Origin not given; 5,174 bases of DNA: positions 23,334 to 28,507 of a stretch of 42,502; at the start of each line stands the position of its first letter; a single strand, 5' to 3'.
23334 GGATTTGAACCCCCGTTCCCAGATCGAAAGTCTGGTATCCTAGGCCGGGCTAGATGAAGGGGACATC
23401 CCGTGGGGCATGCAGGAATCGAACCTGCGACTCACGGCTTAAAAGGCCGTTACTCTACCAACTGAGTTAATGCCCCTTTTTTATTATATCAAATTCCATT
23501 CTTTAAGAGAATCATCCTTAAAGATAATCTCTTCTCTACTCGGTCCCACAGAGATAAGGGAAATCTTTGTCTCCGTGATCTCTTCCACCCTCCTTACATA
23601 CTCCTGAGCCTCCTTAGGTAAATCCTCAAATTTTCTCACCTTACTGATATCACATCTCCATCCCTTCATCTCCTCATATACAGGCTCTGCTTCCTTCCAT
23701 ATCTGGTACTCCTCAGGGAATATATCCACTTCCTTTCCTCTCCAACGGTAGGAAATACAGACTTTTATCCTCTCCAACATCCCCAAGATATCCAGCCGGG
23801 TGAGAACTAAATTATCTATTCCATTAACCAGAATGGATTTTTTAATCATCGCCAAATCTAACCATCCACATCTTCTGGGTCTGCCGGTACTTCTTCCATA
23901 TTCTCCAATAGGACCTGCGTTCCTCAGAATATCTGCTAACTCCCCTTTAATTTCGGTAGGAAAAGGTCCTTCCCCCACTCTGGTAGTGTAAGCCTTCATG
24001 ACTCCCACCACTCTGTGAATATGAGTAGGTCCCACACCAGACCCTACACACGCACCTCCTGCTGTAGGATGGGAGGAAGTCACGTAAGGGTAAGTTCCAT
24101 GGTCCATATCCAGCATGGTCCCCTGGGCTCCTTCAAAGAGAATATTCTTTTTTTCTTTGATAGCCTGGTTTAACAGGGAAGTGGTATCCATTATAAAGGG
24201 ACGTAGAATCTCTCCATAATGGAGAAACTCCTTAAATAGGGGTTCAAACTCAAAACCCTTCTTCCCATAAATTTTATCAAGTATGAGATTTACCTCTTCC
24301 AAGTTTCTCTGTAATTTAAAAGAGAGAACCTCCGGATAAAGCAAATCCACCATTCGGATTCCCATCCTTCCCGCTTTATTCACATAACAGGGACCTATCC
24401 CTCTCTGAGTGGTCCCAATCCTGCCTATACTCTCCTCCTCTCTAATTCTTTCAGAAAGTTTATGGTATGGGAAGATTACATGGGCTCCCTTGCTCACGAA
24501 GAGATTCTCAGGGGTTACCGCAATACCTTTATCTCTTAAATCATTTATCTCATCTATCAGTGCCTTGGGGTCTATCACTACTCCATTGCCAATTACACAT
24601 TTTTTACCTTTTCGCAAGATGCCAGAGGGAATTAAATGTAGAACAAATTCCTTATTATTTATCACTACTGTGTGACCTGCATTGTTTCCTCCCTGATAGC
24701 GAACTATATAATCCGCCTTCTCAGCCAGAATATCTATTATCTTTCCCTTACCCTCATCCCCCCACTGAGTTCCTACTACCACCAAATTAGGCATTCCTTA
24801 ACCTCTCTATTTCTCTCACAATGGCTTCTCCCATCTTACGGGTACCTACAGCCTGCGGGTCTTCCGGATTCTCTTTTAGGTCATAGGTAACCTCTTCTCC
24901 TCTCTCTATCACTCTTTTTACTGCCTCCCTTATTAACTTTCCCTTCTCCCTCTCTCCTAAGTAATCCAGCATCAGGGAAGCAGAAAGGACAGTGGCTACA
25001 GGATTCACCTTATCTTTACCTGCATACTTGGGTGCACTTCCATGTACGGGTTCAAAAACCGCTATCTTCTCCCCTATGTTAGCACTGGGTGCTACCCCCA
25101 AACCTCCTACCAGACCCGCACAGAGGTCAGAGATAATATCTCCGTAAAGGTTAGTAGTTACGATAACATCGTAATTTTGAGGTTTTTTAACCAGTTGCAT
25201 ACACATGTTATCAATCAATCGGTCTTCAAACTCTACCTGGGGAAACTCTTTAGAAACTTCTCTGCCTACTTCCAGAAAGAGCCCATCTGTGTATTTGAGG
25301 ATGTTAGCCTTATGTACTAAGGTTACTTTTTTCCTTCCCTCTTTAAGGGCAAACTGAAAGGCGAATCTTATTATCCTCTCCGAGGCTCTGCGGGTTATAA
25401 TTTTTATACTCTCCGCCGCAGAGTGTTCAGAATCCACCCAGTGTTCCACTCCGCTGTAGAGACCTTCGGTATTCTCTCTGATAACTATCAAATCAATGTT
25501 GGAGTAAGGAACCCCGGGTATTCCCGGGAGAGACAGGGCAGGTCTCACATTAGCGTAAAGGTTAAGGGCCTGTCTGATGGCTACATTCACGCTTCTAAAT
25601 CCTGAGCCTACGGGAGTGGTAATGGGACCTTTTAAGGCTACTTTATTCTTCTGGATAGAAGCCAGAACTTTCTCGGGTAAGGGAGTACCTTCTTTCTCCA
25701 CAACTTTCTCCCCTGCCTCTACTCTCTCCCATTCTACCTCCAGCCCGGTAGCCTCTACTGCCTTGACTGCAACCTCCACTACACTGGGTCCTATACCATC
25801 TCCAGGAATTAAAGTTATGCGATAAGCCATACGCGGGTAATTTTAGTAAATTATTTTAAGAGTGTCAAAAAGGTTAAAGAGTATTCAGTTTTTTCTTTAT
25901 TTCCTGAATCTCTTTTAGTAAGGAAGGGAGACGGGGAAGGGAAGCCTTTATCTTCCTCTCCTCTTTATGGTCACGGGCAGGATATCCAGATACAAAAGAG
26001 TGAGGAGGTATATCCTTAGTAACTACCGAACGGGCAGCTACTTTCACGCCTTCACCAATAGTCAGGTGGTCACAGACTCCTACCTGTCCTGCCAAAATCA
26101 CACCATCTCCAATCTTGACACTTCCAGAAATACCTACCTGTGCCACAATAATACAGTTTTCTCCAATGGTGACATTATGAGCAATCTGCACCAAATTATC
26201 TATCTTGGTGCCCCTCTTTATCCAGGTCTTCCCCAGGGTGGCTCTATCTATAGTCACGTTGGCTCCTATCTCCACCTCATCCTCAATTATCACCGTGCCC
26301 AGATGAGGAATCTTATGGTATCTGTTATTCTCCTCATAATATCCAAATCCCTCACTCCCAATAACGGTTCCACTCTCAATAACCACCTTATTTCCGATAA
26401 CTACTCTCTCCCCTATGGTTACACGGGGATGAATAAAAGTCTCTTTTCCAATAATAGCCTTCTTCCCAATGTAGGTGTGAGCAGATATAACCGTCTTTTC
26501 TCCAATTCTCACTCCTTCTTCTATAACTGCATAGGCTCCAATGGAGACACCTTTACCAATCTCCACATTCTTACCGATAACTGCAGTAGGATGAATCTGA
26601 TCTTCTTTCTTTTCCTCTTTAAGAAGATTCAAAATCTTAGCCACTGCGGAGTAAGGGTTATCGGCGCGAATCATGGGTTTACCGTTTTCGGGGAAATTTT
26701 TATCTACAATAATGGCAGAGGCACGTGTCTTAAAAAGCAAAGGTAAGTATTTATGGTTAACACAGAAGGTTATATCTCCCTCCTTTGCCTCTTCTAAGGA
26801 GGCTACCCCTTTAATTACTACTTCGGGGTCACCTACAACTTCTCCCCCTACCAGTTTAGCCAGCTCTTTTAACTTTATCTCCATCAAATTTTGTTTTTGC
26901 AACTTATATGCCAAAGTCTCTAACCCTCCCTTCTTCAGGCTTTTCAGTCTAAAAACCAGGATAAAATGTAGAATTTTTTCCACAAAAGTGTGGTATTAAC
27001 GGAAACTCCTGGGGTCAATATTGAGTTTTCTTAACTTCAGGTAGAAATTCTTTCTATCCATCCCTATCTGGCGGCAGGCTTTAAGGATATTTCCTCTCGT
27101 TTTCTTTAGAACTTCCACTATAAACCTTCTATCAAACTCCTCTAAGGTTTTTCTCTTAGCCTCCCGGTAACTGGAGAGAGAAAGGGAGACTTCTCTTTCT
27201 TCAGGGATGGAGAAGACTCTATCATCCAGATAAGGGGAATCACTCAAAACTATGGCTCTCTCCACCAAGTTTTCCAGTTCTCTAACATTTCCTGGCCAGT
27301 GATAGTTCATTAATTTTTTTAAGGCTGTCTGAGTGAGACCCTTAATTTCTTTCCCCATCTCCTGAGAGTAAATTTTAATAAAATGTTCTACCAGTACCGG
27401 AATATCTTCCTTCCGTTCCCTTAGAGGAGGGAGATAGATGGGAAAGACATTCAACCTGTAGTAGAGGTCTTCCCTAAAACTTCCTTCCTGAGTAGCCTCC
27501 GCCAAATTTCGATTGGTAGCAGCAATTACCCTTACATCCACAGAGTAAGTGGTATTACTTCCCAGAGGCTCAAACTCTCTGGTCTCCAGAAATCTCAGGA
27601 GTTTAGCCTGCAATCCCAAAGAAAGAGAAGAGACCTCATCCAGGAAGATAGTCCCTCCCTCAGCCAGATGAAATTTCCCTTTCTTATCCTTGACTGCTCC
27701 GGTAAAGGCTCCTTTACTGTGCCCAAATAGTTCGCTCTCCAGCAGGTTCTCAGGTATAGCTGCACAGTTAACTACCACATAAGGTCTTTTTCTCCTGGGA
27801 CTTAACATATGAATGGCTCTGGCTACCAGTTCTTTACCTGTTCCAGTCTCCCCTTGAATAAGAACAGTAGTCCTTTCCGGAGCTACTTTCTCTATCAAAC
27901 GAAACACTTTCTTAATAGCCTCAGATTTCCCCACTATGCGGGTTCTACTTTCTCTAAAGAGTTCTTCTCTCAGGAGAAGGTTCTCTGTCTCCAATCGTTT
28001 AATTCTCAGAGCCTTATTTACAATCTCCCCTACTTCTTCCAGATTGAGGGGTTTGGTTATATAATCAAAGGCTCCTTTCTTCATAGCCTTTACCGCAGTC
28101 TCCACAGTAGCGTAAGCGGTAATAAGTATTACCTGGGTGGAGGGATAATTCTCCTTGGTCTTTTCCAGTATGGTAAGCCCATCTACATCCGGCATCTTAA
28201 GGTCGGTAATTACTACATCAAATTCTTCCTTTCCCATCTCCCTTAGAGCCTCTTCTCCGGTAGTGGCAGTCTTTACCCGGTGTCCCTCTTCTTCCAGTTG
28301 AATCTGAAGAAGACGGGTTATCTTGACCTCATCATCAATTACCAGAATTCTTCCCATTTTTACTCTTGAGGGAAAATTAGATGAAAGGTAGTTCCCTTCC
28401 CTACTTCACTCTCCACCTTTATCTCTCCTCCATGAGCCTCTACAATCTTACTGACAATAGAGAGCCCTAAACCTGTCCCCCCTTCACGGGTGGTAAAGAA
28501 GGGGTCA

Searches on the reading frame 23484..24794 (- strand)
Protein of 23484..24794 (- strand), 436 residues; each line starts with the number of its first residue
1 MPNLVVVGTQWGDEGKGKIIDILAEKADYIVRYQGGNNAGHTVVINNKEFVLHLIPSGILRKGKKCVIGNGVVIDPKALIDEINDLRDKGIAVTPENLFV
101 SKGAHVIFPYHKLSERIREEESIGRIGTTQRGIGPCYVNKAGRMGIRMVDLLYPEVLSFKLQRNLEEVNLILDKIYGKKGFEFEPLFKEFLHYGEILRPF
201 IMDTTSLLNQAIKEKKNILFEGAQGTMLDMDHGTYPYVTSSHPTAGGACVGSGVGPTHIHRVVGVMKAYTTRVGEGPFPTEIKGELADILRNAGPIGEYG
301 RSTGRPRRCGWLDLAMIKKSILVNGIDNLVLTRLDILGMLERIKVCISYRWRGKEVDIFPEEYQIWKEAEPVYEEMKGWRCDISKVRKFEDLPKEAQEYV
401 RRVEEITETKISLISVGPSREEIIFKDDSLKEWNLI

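Call 6: search_protein_families(library=pfam, proteins=[window:23484-24794:-], max_evalue=0.01)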
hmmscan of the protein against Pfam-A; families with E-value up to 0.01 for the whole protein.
window:23484-24794:- (436 aa): 1 family
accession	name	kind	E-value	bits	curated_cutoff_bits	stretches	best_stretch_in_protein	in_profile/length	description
PF00709.27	Adenylsucc_synt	-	1.7e-182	607.2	27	1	5-424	1-416/416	Adenylosuccinate synthetase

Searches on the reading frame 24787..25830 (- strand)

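Call 6: search_protein_families(library=pfam, proteins=[window:24787-25830:-], max_evalue=0.01)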
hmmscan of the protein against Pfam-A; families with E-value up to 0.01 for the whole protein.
window:24787-25830:- (347 aa): 1 family
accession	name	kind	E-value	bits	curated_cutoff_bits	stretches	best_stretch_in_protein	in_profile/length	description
PF00180.25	Iso_dh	-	6.3e-111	371.4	27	1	5-337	2-348/348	Isocitrate/isopropylmalate dehydrogenase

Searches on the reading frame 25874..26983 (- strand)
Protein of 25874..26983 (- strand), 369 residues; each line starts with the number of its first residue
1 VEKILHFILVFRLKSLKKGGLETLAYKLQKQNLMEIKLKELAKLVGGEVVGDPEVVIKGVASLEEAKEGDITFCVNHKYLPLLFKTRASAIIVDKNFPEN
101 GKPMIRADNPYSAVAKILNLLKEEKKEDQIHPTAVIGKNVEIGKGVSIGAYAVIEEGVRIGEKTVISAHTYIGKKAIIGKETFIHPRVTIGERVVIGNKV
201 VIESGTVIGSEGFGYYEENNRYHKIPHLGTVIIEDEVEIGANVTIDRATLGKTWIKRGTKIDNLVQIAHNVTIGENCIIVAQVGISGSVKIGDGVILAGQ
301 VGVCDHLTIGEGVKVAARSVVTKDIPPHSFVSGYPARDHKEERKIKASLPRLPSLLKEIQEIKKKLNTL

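Call 27: search_protein_families(library=pfam, proteins=[window:25874-26983:-], max_evalue=0.00001)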
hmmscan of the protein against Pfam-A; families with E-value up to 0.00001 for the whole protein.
window:25874-26983:- (369 aa): 5 families
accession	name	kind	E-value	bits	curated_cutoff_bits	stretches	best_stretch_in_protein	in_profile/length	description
PF00132.30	Hexapep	-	7.7e-34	114.4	27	4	253-287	2-36/36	Bacterial transferase hexapeptide (six repeats)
PF04613.19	LpxD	-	1e-20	73.8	30.8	1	55-120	2-70/70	UDP-3-O-[3-hydroxymyristoyl] glucosamine N-acyltransferase, LpxD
PF25084.1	LbH_EIF2B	-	2.5e-13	50.4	54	1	130-208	18-93/105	EIF2B subunit epsilon LbH domain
PF14602.12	Hexapep_2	-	3.4e-08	33.5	27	0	140-173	2-33/34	Hexapeptide repeat of succinyl-transferase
PF25087.1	GMPPB_C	-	1.6e-06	28.2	39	0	130-167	7-44/110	GMPPB C-terminal domain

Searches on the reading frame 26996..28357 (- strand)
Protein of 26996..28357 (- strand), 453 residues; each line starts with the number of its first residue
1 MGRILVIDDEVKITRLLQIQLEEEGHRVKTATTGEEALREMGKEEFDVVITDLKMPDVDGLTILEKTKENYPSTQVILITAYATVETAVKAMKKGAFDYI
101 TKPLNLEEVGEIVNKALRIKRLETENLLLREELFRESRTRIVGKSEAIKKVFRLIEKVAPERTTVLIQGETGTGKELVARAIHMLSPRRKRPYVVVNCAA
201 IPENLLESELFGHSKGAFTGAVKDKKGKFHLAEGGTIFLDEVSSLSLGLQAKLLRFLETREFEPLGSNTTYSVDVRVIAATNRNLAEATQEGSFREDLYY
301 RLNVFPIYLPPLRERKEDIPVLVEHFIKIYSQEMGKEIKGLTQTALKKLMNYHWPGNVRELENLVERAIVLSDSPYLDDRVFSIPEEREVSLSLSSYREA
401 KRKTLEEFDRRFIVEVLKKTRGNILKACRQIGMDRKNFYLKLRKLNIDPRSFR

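Call 27: search_protein_families(library=pfam, proteins=[window:26996-28357:-], max_evalue=0.00001)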
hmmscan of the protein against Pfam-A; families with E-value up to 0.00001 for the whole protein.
window:26996-28357:- (453 aa): 6 families
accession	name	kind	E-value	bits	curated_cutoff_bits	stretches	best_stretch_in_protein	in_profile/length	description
PF00158.32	Sigma54_activat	-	2.3e-73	245.9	20.2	1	141-307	1-167/168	Sigma-54 interaction domain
PF00072.30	Response_reg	-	3.4e-30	104.9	30.2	1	4-113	1-110/111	Response regulator receiver domain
PF25601.1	AAA_lid_14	-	7.7e-26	90.2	27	1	313-378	1-66/87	AAA+ ATPase lid domain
PF14532.12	Sigma54_activ_2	-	2.8e-20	73.4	25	1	142-312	1-138/138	Sigma-54 interaction domain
PF07728.20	AAA_5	-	7e-10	39.5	22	1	165-285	2-125/139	AAA domain (dynein-related subfamily)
PF02954.25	HTH_8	-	2.2e-09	37.3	22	1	404-445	1-42/42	Bacterial regulatory protein, Fis family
